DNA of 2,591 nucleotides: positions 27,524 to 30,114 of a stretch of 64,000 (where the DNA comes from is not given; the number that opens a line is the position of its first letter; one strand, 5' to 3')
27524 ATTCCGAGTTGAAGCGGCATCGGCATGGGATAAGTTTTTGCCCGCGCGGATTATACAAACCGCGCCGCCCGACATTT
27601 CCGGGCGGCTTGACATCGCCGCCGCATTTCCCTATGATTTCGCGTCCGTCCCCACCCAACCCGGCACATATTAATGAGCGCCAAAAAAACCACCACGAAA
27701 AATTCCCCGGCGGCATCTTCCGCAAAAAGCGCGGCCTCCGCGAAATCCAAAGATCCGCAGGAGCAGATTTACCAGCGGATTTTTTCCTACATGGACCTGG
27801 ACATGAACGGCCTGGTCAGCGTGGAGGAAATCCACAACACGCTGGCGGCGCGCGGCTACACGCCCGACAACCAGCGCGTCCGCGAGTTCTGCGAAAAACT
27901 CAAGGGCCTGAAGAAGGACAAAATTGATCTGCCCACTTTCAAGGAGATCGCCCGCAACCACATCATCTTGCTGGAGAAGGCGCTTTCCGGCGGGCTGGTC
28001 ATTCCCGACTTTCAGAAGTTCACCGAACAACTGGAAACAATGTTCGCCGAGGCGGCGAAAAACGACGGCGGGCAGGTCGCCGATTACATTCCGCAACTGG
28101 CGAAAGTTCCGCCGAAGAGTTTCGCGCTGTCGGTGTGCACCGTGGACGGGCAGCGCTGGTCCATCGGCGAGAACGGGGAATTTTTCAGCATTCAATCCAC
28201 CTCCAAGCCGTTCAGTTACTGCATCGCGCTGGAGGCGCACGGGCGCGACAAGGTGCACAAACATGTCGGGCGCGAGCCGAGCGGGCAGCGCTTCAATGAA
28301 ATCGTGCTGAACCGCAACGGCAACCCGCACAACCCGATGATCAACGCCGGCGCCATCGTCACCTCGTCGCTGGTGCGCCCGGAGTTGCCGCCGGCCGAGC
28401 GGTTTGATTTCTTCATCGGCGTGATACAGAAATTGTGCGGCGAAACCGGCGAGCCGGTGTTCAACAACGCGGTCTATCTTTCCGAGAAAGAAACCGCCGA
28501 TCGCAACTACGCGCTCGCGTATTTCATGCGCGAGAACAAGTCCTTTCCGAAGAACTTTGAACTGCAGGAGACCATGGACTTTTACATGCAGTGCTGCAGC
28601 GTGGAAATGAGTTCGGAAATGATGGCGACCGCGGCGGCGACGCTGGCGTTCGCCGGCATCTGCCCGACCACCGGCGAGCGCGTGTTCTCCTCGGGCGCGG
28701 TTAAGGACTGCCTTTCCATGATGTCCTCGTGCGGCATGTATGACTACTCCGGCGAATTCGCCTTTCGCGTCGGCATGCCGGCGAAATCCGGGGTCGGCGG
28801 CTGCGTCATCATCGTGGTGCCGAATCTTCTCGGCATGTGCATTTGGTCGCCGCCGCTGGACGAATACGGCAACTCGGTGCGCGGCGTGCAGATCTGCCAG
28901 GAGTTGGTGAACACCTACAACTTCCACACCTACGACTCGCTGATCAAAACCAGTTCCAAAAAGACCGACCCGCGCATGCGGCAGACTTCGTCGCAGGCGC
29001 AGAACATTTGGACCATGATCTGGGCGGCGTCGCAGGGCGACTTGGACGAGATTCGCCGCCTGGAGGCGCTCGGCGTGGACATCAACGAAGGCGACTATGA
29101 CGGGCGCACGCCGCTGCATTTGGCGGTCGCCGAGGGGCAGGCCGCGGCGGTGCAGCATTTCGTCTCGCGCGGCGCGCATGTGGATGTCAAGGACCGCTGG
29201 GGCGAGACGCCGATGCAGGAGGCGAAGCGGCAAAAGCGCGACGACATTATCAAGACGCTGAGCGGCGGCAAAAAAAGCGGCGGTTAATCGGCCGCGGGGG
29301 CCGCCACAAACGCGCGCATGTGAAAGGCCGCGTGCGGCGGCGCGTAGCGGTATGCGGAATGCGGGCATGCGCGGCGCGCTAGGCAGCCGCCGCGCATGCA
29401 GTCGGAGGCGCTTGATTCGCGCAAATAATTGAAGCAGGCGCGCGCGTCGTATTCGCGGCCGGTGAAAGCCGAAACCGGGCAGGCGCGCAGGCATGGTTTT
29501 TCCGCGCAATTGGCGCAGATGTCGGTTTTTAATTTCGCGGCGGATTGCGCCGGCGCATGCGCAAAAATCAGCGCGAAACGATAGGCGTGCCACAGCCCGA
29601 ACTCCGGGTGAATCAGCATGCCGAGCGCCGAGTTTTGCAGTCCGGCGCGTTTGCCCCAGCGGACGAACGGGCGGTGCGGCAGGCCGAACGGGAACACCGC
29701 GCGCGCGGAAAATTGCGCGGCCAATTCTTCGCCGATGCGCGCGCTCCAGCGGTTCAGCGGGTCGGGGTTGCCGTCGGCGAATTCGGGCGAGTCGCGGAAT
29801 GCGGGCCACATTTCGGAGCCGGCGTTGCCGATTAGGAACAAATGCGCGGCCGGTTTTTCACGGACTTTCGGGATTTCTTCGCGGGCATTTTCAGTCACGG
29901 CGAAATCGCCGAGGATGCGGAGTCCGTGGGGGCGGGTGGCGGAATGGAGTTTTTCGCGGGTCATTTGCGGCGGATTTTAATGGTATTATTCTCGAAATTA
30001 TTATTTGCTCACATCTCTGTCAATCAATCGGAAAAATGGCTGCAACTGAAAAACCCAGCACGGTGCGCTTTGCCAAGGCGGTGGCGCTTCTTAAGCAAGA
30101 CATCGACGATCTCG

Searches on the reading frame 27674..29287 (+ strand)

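Call 7: search_protein_families(library=pfam, proteins=[window:27674-29287:+], max_evalue=0.01)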
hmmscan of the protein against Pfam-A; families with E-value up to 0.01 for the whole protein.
window:27674-29287:+ (537 aa): 8 families
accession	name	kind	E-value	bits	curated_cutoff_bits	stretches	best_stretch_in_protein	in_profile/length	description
PF04960.20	Glutaminase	-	1e-111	373.2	27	1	133-420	1-286/286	Glutaminase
PF12796.13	Ank_2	-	5.9e-10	40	27.3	1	449-530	2-80/90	Ankyrin repeats (3 copies)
PF13637.12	Ank_4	-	1.1e-09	38.7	22.7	1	449-494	2-47/50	Ankyrin repeats (many copies)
PF17959.7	EF-hand_14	-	4.2e-09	37.1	23.7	1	35-111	4-90/90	EF-hand domain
PF13857.12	Ank_5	-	8.7e-09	36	27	1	468-517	7-56/56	Ankyrin repeats (many copies)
PF00023.36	Ank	-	6.3e-08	32.9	21.1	1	476-508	1-33/33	Ankyrin repeat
PF13606.12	Ank_3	-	0.00021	21.8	22.3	0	476-504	1-29/30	Ankyrin repeat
PF13499.12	EF-hand_7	-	0.0013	19.5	30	1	31-86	3-59/67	EF-hand domain pair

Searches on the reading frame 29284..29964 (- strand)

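Call 7: search_protein_families(library=pfam, proteins=[window:29284-29964:-], max_evalue=0.01)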
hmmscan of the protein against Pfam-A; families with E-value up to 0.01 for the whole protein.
window:29284-29964:- (226 aa): 1 family
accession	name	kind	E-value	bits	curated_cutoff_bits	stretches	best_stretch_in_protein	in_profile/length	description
PF13484.11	Fer4_16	-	0.007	17.6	30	1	150-183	2-35/66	4Fe-4S double cluster binding domain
